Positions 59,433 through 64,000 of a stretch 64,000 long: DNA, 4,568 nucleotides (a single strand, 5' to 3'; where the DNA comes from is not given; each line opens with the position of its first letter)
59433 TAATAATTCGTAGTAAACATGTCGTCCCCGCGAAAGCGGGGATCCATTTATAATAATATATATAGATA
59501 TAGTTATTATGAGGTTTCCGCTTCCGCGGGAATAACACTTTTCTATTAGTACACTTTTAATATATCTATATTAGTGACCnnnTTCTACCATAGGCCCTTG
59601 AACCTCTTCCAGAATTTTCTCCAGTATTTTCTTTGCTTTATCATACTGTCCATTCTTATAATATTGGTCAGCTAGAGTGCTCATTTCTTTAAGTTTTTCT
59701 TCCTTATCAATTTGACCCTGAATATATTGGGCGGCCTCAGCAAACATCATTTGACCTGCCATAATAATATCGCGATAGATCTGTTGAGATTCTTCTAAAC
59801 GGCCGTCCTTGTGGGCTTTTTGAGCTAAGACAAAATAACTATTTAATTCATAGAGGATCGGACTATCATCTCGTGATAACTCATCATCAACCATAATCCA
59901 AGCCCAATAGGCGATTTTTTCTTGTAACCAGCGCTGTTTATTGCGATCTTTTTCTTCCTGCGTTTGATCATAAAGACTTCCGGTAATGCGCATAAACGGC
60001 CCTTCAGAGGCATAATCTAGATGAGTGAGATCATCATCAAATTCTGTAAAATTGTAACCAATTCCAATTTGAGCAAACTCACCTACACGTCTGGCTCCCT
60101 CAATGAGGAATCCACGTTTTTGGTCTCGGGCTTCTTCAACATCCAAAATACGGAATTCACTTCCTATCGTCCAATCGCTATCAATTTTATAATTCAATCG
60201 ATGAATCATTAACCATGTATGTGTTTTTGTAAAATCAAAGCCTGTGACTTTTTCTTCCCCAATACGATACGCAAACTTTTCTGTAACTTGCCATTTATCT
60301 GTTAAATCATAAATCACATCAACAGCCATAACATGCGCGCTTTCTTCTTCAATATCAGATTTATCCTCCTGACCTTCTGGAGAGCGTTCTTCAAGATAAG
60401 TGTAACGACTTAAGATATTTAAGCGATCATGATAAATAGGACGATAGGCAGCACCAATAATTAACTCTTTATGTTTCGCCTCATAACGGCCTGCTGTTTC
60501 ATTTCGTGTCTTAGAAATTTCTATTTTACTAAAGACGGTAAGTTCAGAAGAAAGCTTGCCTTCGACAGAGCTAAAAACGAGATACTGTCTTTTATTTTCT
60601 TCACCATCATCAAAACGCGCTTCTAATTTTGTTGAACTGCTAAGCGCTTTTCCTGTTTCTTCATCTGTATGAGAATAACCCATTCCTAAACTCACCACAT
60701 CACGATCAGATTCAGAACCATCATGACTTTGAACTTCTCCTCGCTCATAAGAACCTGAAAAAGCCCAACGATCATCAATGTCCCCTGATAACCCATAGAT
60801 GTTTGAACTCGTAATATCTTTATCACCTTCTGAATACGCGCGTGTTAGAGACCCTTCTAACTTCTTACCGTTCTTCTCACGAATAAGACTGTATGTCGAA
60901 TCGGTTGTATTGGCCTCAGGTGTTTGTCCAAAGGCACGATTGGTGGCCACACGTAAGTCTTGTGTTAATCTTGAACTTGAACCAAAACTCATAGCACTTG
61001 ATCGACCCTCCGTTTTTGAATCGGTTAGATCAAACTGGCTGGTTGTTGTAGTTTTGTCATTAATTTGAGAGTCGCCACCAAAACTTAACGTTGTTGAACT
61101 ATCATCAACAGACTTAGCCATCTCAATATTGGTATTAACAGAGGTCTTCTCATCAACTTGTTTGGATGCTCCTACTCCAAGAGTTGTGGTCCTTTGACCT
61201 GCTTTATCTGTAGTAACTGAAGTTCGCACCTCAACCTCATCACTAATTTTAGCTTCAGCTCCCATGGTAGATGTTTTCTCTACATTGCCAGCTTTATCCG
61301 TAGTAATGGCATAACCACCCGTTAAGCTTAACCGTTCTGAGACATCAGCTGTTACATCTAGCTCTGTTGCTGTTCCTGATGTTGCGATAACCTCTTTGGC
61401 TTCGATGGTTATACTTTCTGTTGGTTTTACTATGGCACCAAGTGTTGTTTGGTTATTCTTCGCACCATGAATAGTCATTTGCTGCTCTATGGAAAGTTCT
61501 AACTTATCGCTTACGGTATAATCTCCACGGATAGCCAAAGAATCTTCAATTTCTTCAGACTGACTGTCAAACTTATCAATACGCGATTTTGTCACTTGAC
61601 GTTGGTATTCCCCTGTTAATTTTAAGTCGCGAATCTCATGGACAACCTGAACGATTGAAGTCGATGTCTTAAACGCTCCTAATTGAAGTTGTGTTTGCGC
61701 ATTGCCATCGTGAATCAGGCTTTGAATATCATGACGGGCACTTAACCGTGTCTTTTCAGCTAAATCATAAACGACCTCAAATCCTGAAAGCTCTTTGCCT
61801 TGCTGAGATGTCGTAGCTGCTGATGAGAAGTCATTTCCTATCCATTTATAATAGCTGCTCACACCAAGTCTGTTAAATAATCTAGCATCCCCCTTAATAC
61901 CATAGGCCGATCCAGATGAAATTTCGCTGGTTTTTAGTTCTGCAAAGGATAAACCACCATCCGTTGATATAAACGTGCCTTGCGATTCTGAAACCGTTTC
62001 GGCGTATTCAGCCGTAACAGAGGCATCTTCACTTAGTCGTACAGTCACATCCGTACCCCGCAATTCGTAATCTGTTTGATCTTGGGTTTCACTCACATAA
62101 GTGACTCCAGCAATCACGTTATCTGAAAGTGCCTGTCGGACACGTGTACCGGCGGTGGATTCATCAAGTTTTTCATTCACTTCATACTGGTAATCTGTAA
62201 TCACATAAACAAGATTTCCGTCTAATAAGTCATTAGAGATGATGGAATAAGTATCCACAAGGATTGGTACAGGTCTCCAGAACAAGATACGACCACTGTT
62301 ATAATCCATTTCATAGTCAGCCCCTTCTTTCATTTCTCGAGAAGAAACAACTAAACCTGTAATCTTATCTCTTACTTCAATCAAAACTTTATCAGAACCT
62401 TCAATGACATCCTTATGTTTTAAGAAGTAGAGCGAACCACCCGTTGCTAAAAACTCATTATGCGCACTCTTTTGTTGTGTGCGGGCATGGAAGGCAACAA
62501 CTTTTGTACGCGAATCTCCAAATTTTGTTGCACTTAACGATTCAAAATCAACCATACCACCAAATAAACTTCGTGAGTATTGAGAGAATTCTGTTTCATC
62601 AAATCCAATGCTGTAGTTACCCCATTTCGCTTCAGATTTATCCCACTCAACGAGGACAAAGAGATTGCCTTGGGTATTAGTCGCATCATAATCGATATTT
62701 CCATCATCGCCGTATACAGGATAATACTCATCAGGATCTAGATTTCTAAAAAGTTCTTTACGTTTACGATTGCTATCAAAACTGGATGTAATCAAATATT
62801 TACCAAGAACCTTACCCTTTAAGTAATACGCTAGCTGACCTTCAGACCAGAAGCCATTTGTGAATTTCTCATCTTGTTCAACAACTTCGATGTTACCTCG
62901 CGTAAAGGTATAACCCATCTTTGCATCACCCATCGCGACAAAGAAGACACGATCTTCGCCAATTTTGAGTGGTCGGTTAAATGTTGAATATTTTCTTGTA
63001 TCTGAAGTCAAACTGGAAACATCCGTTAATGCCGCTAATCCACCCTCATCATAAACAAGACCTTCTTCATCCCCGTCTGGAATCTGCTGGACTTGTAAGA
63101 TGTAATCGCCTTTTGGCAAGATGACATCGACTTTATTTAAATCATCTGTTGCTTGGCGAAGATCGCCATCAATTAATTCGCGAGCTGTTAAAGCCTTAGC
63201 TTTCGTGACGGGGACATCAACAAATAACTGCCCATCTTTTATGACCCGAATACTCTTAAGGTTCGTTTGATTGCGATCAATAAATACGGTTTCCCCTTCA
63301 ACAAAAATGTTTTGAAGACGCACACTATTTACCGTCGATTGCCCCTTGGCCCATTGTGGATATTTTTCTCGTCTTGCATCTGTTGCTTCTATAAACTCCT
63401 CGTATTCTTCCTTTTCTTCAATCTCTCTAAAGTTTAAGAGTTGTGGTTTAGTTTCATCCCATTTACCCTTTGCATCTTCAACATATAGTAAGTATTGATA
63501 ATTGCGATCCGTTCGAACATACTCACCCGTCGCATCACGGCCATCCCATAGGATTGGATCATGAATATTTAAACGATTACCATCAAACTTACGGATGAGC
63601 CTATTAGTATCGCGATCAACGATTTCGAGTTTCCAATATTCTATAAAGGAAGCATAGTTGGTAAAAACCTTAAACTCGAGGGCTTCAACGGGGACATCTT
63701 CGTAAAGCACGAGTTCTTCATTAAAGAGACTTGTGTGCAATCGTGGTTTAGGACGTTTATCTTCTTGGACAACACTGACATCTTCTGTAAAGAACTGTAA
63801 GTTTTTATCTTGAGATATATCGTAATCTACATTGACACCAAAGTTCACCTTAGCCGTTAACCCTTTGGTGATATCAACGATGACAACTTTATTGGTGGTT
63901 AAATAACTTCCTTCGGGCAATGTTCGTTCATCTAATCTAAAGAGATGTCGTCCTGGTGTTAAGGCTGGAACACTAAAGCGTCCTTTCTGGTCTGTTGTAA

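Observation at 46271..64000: An 18-kb co-directional cluster of envelope proteins headed by two giant repeat proteins and ending in a PilZ receptor: candidate uncharacterised cell-surface assembly/glycosylation system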

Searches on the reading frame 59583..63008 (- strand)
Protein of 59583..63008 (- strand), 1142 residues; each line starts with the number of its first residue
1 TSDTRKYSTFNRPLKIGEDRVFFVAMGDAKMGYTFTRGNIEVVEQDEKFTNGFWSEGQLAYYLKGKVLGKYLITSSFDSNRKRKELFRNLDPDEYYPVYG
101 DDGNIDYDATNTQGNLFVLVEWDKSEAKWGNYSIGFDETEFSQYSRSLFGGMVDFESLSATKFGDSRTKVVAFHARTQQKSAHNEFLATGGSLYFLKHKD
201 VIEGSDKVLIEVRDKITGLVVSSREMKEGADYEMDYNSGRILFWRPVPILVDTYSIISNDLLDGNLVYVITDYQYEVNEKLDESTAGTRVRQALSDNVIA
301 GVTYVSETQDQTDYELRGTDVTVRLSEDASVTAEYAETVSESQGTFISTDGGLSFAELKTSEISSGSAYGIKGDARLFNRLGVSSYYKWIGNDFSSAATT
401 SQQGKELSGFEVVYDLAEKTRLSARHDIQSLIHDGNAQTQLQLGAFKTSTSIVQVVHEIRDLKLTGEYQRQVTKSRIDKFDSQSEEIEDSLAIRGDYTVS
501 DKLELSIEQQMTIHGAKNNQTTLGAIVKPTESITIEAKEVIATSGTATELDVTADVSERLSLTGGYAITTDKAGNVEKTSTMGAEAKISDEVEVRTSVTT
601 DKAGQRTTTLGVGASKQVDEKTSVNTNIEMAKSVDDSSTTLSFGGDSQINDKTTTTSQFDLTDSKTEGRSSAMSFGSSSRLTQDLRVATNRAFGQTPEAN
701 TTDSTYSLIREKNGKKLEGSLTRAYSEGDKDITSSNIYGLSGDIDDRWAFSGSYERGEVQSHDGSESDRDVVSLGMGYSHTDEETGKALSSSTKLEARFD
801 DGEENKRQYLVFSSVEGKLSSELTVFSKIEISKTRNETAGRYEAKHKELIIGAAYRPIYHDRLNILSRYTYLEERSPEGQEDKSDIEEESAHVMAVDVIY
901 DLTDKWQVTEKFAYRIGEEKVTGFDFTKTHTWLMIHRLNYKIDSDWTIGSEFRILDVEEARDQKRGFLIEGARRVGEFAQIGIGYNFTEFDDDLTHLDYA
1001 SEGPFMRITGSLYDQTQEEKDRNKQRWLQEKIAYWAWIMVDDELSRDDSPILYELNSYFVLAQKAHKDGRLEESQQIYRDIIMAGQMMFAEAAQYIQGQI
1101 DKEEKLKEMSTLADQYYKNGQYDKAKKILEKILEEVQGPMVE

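Call 41: predict_structure(alignment_id=A3)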
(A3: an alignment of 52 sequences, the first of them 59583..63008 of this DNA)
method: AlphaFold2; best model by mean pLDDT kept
length: 1142 residues; sequences in the alignment: 52
mean_pLDDT: 68.9   pTM: 0.55
mean pLDDT of the five models: 68.9, 66.6, 61.1, 60.6, 60.1
residues with pLDDT >= 90: 89; 70-90: 566; 50-70: 231; < 50: 256
segments of 3 or more residues with pLDDT < 50: 1-18, 38-45, 83-109, 211-223, 245-256, 259-267, 343-345, 347-361, 478-485, 553-557, 559-567, 574-587, 589-614, 626-645, 656-676, 691-701, 703-705, 720-723, 727-732, 760-765, 994-1000
pLDDT, mean of each block of 10 residues (from residue 1): 29 41 69 62 49 70 72 76 41 32 39 74 86 80 82 91 89 82 62 78 69 41 53 79 55 41 42 69 82 92 86 86 89 91 47 45 76 85 89 73 80 82 85 64 68 81 81 62 54 79 77 73 70 60 62 46 44 45 43 40 38 51 47 38 47 48 38 47 52 42 51 57 47 53 69 66 57 80 72 84 80 84 85 82 85 83 85 83 79 88 85 87 80 87 83 82 80 78 77 48 75 65 77 85 83 87 90 88 87 87 87 88 89 78 58
secondary structure, 60 per line:
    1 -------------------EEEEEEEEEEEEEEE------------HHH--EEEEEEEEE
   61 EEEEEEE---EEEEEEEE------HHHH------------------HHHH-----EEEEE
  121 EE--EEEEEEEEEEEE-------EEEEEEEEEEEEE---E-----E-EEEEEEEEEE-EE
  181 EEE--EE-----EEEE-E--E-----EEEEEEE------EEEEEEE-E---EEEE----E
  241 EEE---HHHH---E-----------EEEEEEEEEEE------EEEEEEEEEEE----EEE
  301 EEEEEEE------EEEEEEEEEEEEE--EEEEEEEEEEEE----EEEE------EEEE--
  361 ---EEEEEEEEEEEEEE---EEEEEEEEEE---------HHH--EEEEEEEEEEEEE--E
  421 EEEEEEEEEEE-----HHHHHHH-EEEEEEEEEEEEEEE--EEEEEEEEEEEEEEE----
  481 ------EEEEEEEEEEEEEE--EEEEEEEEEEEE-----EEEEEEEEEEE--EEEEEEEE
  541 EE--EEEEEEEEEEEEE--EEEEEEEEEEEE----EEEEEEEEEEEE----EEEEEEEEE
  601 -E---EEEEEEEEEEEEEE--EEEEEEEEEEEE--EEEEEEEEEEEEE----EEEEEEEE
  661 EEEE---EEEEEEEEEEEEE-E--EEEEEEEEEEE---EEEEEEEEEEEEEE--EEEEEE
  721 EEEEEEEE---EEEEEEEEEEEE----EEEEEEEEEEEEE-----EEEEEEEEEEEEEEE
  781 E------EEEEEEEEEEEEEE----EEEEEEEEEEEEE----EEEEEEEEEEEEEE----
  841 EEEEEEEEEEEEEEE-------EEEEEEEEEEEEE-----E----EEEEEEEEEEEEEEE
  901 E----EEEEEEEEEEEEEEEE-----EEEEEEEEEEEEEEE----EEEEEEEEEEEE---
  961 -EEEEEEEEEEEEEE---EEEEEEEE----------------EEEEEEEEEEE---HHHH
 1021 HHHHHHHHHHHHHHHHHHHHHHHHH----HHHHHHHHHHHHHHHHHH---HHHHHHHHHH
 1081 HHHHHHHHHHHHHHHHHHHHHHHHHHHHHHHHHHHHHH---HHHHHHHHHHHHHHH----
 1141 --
elements in order (helices of 4 or more, strands of 3 or more residues): E20-34 E52-67 E71-78 H85-88 H107-110 E116-122 E125-136 E144-156 E168-177 E179-183 E193-196 E207-213 E220-226 E232-235 E240-243 H247-250 E266-276 E283-293 E298-307 E314-326 E329-340 E345-348 E355-358 E364-377 E381-390 E405-417 E420-431 H437-443 E445-459 E462-476 E487-500 E503-514 E520-530 E533-542 E545-557 E560-571 E576-587 E592-600 E606-619 E622-633 E636-648 E653-664 E668-680 E685-695 E699-712 E715-728 E732-743 E748-760 E766-781 E788-801 E806-818 E823-836 E841-855 E863-875 E886-901 E906-921 E927-941 E946-957 E962-975 E979-986 E1003-1013 H1017-1045 H1050-1067 H1071-1118 H1122-1136

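Call 85: search_protein_representatives(protein=window:59583-63008:-)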
Query: 1142 residues. Proteins with E-value up to 0.001 (for the whole library): 2941; up to 1e-10: 2267; up to 1e-30: 995. The best 150 are listed.
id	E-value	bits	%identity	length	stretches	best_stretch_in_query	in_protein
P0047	0.0e+00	1543.8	57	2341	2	8-633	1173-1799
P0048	0.0e+00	1506.8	53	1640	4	7-664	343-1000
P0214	0.0e+00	1432.9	55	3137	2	8-667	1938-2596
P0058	0.0e+00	1224.6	50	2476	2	9-597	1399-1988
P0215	0.0e+00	1215.6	51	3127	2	9-598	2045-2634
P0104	0.0e+00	1175.0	50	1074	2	26-609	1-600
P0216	0.0e+00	1171.4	48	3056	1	9-1140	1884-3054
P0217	0.0e+00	1158.7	46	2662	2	8-662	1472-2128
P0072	0.0e+00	1152.6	50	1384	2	12-596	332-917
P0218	0.0e+00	1143.9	47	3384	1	6-1141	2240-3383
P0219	0.0e+00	1099.7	49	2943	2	16-562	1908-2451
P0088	0.0e+00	1065.4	52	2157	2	9-633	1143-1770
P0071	0.0e+00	1062.7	43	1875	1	10-1139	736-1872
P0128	0.0e+00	1051.2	45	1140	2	59-601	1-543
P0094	0.0e+00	1028.9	49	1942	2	2-555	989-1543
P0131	5.8e-264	895.3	40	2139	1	12-1133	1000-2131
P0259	2.0e-133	463.1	32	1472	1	19-1014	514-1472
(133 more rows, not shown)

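Call 91: fold_search(model_id=the predicted structure, library=pdb)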
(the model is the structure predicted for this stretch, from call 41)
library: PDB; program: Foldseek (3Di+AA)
matches with E <= 10: 908; with E <= 0.001: 217
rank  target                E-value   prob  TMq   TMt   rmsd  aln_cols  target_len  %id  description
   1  8agd_A                1.8e-08  1.00  0.18  0.19  20.9      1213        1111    9  Full SDBC and SOD assembly (released 2023-04-12)
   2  5fok_B                2.9e-08  1.00  0.14  0.23  29.4       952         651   10  Crystal structure of the siderophore receptor PiuA from Pseudomonas aeruginosa (released 2016-05-11)
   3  7zgx_A                3.0e-08  1.00  0.19  0.22  21.0      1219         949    8  S-layer Deinoxanthin Binding Complex, C1 symmetry (released 2022-07-13)
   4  9a3c_MODEL_1_A        1.6e-07  1.00  0.14  0.20  27.9      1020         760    9  Model of E. coli Fiu by in-cell photo-crosslinking MS and deep learning (released 2023-02-24)
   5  8gl8_A                2.4e-07  1.00  0.19  0.11  29.1      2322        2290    6  The Type 9 Secretion System Extended Translocon - SprA-PorV-PPI-RemZ-SkpA-SprE complex (released 2024-01-31)
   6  8h1r_A                2.7e-07  1.00  0.14  0.19  28.5       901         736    7  Crystal structure of LptDE-YifL complex (released 2023-10-25)
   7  8h1r_D                2.7e-07  1.00  0.12  0.15  31.3       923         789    8  Crystal structure of LptDE-YifL complex (released 2023-10-25)
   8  8h1s_C                2.8e-07  1.00  0.14  0.18  31.8       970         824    8  Crystal structure of apo-LptDE complex (released 2023-10-11)
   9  8ae1_A                3.1e-07  1.00  0.18  0.21  21.5      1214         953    8  Structure of trimeric SlpA outer membrane protein (released 2022-11-30)
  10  6r2q_B                3.2e-07  1.00  0.14  0.20  26.7       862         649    8  Structure of the Mtr complex (released 2020-04-22)
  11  2o5p_B                3.9e-07  0.99  0.13  0.17  25.4       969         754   10  Crystal structure of the full length ferric pyoverdine outer membrane receptor FpvA of Pseudomonas aeruginosa in its a (released 2007-10-30)
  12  5iv9_A                5.0e-07  1.00  0.14  0.18  30.2       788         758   10  The LPS Transporter LptDE from Klebsiella pneumoniae, full-length (released 2016-05-18)
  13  5odw_A                6.0e-07  0.99  0.14  0.18  26.9       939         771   10  Structure of the FpvAI-pyocin S2 complex (released 2017-11-08)
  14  8h1s_A                7.2e-07  1.00  0.13  0.16  32.1       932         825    8  Crystal structure of apo-LptDE complex (released 2023-10-11)
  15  6cd2_C                7.6e-07  1.00  0.22  0.33  18.4       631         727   10  Crystal structure of the PapC usher bound to the chaperone-adhesin PapD-PapG (released 2018-10-03)
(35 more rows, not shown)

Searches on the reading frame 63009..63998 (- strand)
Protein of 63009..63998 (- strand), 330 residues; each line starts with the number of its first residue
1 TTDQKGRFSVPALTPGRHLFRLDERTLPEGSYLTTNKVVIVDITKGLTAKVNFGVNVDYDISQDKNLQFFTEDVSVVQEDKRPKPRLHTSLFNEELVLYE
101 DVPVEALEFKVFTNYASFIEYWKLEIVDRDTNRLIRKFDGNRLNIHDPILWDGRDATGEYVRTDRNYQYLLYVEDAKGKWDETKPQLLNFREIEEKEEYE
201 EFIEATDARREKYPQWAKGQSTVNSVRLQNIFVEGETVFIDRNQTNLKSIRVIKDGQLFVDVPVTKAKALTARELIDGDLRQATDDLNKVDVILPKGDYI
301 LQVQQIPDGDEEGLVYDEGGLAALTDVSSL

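Call 82: search_protein_families(library=pfam, proteins=[window:63009-63998:-], max_evalue=1)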
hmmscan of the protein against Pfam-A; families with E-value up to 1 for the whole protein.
window:63009-63998:- (330 aa): 2 families
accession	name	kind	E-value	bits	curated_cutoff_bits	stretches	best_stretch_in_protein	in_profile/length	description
PF17802.7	SpaA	-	0.029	15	23.1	1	1-52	37-86/91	Prealbumin-like fold domain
PF13620.12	CarboxypepD_reg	-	0.19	12.6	32.3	1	1-22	33-54/82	Carboxypeptidase regulatory-like domain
